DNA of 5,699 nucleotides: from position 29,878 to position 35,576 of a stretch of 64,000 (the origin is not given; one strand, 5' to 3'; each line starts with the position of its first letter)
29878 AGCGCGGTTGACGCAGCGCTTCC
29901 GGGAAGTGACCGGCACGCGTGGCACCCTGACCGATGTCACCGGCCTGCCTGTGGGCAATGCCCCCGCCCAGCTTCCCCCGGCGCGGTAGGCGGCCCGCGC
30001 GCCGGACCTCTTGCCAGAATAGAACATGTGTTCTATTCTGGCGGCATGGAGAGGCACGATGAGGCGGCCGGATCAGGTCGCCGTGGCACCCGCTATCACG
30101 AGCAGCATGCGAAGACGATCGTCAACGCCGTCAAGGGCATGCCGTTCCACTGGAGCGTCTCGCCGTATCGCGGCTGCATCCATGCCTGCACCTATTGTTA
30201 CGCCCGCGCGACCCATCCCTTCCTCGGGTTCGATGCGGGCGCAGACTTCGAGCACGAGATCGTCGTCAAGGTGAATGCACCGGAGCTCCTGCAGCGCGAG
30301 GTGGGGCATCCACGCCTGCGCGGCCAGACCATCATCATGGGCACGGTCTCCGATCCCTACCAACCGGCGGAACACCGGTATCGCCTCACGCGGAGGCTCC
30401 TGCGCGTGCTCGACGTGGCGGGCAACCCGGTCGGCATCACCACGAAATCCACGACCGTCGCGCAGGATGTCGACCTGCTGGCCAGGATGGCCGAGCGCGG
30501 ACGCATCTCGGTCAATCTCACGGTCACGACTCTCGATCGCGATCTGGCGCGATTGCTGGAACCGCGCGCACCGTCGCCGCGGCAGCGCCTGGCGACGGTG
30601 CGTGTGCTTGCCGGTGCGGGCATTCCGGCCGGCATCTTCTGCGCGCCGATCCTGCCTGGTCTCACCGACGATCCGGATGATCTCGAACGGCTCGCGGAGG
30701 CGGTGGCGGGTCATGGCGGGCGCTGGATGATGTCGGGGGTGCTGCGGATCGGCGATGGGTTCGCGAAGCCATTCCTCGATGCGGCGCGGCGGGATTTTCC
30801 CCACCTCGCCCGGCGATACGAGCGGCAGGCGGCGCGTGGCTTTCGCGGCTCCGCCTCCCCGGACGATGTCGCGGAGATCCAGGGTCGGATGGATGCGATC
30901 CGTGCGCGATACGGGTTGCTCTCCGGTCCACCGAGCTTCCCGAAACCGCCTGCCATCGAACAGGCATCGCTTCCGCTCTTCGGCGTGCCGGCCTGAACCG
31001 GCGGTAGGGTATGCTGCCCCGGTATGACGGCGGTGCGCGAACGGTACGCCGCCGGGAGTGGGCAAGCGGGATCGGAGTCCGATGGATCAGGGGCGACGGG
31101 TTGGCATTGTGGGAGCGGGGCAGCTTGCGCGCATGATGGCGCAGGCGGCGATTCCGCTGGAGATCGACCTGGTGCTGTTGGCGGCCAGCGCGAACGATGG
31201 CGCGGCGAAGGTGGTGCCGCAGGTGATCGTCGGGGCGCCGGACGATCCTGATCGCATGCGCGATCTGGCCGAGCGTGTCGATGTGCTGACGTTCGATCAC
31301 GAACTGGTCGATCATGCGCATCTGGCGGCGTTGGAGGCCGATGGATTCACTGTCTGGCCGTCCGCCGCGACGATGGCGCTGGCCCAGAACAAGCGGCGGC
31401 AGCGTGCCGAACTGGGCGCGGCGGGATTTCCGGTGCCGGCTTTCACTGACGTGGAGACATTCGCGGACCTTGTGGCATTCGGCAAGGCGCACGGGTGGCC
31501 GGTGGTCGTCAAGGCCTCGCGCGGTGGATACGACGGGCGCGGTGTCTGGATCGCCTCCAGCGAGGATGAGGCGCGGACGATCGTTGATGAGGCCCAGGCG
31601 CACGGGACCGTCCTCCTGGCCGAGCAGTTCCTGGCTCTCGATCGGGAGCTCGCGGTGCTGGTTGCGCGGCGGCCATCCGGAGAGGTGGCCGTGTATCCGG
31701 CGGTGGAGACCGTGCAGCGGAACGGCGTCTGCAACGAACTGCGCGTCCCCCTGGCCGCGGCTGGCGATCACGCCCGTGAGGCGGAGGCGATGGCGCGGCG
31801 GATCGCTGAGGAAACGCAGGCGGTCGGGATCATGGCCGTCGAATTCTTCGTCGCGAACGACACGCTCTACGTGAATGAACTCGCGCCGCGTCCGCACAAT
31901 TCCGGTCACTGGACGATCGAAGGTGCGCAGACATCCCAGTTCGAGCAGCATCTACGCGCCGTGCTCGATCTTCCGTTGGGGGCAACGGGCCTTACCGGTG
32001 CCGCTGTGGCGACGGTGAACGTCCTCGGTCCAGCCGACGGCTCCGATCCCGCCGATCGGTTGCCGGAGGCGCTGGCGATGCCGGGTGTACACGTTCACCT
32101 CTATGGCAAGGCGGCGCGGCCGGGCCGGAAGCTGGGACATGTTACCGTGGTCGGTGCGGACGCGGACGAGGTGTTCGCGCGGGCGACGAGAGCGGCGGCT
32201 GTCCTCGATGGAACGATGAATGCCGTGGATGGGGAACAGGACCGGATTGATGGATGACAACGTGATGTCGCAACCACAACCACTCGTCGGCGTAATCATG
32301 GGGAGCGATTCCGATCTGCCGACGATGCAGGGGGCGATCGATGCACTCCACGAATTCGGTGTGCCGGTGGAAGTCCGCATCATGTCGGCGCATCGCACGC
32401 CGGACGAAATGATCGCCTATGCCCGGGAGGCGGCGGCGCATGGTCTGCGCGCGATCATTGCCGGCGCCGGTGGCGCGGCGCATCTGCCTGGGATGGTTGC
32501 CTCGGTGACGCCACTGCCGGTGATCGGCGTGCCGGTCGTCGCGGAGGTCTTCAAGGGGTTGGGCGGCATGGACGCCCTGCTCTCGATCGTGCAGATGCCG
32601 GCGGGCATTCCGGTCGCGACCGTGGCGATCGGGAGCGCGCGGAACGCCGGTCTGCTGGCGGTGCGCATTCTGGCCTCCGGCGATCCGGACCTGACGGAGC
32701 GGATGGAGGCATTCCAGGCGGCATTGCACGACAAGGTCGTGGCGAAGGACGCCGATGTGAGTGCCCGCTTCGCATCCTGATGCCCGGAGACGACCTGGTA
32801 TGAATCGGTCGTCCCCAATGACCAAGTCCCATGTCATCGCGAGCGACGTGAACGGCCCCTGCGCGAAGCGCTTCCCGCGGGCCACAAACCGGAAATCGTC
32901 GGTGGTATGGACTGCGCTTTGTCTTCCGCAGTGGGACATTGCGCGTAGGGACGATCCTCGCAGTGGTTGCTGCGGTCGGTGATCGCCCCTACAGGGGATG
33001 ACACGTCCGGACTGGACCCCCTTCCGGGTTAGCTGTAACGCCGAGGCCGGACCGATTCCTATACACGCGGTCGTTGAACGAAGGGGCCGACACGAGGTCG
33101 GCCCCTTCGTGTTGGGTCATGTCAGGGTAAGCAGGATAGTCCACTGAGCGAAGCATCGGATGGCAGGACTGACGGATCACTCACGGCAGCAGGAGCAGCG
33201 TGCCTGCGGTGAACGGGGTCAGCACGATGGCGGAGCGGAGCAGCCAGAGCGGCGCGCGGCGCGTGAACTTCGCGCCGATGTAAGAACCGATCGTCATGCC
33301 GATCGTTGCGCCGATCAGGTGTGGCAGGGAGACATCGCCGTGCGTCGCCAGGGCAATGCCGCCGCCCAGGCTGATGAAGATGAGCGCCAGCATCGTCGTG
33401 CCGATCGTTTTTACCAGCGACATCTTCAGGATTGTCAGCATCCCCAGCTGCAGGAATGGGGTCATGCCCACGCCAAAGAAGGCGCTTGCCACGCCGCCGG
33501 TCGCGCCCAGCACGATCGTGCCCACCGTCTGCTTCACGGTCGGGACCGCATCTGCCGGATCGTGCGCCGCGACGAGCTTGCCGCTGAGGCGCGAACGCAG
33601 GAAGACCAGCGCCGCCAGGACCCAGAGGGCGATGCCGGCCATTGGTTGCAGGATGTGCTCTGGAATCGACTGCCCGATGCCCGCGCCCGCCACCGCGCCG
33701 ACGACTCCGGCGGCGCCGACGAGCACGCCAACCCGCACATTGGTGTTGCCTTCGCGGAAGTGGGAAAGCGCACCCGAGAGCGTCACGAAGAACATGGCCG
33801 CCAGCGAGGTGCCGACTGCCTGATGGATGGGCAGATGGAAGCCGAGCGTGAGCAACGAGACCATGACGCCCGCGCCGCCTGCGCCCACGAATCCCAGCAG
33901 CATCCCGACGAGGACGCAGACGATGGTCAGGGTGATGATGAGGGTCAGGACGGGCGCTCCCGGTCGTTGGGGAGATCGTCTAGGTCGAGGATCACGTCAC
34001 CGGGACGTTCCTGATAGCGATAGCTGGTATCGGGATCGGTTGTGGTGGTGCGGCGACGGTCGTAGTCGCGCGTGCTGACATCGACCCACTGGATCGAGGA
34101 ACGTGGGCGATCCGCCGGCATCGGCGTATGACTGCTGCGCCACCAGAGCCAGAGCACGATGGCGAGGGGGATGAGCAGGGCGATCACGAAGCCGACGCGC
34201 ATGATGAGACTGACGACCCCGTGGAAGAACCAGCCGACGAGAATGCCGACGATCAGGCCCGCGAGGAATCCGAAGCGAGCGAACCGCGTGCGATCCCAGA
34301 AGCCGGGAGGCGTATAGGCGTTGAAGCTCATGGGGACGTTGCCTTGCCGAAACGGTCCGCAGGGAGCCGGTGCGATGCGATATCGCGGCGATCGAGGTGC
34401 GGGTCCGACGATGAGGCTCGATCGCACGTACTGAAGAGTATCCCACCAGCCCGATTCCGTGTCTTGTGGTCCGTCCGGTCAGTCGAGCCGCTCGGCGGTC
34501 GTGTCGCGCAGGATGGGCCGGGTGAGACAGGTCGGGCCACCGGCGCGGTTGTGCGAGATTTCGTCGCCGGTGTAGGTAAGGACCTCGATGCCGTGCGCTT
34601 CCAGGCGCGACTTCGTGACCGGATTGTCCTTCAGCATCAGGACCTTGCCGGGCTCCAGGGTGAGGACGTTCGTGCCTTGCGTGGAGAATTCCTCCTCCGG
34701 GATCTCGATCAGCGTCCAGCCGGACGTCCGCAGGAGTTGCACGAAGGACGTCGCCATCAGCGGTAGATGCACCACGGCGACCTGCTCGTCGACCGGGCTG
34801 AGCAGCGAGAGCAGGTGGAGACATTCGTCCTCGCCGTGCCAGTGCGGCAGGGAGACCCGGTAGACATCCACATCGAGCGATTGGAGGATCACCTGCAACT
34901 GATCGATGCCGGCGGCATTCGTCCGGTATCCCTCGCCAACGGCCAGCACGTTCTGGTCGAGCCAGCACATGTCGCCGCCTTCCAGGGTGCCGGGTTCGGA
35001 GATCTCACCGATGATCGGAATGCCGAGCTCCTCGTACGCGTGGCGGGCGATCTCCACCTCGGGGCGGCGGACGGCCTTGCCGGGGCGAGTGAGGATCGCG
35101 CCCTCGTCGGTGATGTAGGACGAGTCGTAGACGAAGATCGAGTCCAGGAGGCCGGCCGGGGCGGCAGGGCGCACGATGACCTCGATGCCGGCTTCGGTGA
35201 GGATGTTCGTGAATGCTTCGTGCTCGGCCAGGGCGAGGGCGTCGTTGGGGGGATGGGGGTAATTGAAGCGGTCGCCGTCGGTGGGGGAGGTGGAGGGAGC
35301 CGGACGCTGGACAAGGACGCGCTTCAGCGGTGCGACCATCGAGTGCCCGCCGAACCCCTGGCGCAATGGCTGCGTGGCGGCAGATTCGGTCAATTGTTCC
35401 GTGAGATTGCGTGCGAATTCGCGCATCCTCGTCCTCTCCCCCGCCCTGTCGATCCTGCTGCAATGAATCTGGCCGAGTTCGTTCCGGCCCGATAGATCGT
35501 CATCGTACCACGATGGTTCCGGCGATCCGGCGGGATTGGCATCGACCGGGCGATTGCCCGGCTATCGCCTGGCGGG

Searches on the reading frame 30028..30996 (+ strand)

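Call 71: search_protein_families(library=pfam, proteins=[window:30028-30996:+], max_evalue=0.00001)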
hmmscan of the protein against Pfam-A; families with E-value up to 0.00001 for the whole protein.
window:30028-30996:+ (322 aa): 1 family
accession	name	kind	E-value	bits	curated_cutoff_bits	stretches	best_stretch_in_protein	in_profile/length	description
PF04055.27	Radical_SAM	-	2.2e-17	64.2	29.5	1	44-219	1-162/166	Radical SAM superfamily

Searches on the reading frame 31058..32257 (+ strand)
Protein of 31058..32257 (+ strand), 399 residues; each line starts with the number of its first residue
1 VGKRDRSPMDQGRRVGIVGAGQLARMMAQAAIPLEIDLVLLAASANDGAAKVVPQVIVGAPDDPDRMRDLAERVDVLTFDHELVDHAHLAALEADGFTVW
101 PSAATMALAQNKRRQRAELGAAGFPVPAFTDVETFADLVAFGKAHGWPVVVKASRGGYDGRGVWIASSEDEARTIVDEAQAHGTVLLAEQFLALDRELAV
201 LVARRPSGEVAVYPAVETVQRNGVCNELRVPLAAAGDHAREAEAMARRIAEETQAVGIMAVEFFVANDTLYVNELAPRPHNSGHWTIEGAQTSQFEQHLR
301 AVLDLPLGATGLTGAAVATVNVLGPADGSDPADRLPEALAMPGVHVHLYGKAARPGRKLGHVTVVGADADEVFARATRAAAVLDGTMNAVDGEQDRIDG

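Call 71: search_protein_families(library=pfam, proteins=[window:31058-32257:+], max_evalue=0.00001)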
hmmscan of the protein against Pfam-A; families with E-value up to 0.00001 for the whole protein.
window:31058-32257:+ (399 aa): 4 families
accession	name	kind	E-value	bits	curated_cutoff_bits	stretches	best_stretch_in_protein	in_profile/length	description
PF02222.28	ATP-grasp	-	7.5e-57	192.3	27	1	121-295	5-179/179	ATP-grasp domain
PF22660.2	RS_preATP-grasp-like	-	2.6e-20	73.1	27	1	14-110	3-98/98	Ribonucleotide synthetase preATP-grasp domain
PF17769.7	PurK_C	-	8.4e-18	64.3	22.6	1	320-372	4-53/56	Phosphoribosylaminoimidazole carboxylase C-terminal domain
PF02786.22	CPSase_L_D2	-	8.8e-08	32.4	19.8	1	115-278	5-179/211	Carbamoyl-phosphate synthase L chain, ATP binding domain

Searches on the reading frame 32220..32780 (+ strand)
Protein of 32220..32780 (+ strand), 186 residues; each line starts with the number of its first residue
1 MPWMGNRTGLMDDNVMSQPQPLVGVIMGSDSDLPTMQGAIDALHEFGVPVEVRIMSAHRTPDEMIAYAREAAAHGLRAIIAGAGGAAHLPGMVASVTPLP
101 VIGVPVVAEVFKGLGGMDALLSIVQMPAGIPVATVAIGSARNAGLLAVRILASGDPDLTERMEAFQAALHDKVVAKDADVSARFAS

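Call 71: search_protein_families(library=pfam, proteins=[window:32220-32780:+], max_evalue=0.00001)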
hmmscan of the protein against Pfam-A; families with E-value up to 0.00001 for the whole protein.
window:32220-32780:+ (186 aa): 1 family
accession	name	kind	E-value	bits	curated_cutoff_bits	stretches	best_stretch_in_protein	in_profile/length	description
PF00731.26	AIRC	-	3.7e-62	208.7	30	1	23-171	2-147/148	AIR carboxylase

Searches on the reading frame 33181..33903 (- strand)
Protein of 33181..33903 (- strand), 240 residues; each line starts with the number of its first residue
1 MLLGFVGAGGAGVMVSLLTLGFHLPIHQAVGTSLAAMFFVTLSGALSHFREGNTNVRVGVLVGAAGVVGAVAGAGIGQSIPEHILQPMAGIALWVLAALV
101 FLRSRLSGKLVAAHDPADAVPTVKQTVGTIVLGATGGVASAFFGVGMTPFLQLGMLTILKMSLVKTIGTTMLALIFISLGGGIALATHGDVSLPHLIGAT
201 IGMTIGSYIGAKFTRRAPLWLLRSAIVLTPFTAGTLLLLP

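Call 71: search_protein_families(library=pfam, proteins=[window:33181-33903:-], max_evalue=0.00001)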
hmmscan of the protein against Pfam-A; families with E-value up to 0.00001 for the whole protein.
window:33181-33903:- (240 aa): 1 family
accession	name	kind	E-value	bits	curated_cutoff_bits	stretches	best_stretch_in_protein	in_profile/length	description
PF01925.25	TauE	-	5.1e-39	134.8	32.6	1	2-232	11-232/237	Sulfite exporter TauE/SafE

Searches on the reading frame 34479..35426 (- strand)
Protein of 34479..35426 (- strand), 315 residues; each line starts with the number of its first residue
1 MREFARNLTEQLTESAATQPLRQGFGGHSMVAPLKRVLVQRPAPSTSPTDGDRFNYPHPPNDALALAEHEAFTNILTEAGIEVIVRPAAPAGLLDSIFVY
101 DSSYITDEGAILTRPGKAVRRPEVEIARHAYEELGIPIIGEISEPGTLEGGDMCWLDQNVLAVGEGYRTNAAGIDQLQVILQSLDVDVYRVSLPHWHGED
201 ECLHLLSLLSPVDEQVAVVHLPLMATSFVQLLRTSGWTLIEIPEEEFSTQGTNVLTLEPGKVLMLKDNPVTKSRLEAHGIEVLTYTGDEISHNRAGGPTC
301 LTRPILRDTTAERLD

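Call 70: search_protein_families(library=pfam, proteins=[window:34479-35426:-], max_evalue=0.00001)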
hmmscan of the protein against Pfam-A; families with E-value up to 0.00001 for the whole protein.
window:34479-35426:- (315 aa): 2 families
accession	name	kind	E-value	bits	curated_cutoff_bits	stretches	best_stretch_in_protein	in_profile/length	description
PF02274.22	ADI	-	4.9e-25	88.8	22.8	2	228-307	293-377/377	Arginine deiminase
PF19420.4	DDAH_eukar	-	6.6e-12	45.7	23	1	62-304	25-289/291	N,N dimethylarginine dimethylhydrolase, eukaryotic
